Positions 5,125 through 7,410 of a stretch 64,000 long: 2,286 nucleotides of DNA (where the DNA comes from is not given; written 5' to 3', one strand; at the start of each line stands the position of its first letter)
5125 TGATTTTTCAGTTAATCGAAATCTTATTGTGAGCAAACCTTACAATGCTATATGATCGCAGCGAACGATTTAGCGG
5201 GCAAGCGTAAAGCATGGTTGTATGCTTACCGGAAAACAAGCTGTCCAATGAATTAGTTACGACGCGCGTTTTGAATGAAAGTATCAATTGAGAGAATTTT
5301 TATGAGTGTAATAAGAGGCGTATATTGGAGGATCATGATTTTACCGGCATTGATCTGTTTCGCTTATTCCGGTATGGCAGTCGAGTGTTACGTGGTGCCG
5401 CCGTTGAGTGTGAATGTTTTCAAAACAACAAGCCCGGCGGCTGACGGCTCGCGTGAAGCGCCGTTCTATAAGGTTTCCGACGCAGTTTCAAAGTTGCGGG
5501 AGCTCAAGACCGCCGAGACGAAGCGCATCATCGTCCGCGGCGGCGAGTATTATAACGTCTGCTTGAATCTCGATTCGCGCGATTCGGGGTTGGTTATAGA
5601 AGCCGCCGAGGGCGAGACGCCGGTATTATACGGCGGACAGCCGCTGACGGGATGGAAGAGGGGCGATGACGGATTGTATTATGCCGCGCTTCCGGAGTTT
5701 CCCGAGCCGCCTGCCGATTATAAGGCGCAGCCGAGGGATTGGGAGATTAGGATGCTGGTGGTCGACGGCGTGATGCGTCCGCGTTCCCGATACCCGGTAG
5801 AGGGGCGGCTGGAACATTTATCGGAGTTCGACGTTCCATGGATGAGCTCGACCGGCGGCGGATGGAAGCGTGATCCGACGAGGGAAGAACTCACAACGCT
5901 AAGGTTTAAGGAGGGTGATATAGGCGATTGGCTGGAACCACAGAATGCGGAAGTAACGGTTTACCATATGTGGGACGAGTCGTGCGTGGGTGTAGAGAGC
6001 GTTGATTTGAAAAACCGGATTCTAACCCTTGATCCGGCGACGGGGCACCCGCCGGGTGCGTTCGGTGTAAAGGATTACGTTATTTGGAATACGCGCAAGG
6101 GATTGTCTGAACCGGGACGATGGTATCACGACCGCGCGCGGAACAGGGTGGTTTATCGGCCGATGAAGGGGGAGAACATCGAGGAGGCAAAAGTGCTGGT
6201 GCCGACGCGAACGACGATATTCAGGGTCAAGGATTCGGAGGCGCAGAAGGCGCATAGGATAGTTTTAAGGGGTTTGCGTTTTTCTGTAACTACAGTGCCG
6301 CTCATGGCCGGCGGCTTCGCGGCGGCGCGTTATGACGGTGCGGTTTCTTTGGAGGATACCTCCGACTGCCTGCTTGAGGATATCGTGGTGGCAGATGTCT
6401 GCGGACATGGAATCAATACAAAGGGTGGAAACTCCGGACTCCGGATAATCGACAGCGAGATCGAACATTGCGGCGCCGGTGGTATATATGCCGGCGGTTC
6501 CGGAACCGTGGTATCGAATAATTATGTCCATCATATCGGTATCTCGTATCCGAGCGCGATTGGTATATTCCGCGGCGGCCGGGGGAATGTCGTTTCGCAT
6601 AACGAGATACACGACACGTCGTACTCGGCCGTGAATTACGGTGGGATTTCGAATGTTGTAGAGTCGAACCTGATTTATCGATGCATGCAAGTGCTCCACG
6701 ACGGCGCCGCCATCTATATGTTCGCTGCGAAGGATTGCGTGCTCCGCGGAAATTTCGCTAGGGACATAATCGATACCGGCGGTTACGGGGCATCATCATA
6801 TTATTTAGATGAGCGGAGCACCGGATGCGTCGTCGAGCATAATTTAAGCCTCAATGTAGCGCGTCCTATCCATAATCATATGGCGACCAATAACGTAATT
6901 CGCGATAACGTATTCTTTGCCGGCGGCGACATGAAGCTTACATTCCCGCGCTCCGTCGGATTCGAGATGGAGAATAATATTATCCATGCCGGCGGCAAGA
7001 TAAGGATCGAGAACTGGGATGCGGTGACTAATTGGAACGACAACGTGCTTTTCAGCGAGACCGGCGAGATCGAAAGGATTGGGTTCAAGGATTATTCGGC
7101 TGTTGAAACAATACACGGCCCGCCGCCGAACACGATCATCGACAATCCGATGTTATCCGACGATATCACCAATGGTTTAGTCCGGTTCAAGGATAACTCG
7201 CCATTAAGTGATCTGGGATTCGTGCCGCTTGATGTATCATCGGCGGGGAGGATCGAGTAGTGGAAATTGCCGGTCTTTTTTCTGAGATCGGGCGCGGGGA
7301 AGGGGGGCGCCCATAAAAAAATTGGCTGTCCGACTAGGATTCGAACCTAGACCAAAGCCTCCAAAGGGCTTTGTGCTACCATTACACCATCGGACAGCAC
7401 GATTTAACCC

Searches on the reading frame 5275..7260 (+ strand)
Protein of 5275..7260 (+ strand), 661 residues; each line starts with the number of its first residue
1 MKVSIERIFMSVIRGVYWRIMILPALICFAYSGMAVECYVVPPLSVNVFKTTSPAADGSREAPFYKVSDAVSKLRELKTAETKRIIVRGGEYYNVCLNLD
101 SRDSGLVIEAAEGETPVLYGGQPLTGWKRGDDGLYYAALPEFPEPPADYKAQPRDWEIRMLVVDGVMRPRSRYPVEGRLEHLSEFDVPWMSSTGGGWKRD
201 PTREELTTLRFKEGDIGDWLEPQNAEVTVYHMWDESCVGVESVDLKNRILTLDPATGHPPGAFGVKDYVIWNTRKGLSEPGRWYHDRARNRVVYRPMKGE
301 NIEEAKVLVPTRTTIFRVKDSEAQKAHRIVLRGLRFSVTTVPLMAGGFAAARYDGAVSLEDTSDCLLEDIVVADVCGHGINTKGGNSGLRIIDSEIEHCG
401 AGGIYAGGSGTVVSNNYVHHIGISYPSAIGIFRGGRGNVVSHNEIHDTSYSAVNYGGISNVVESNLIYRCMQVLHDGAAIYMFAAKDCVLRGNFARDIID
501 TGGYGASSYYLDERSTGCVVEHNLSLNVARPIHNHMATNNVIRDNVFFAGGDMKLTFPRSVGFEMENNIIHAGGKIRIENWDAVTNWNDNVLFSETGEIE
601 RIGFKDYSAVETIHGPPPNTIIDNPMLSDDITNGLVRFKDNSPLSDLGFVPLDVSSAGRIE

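Call 47: search_protein_families(library=pfam, proteins=[window:5275-7260:+], max_evalue=0.00001)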
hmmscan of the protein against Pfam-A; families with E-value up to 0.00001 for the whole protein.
window:5275-7260:+ (661 aa): 1 family
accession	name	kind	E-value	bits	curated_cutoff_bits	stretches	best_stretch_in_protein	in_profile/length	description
PF13229.12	Beta_helix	-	4.3e-12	46.4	25.9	1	356-496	2-135/158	Right handed beta helix region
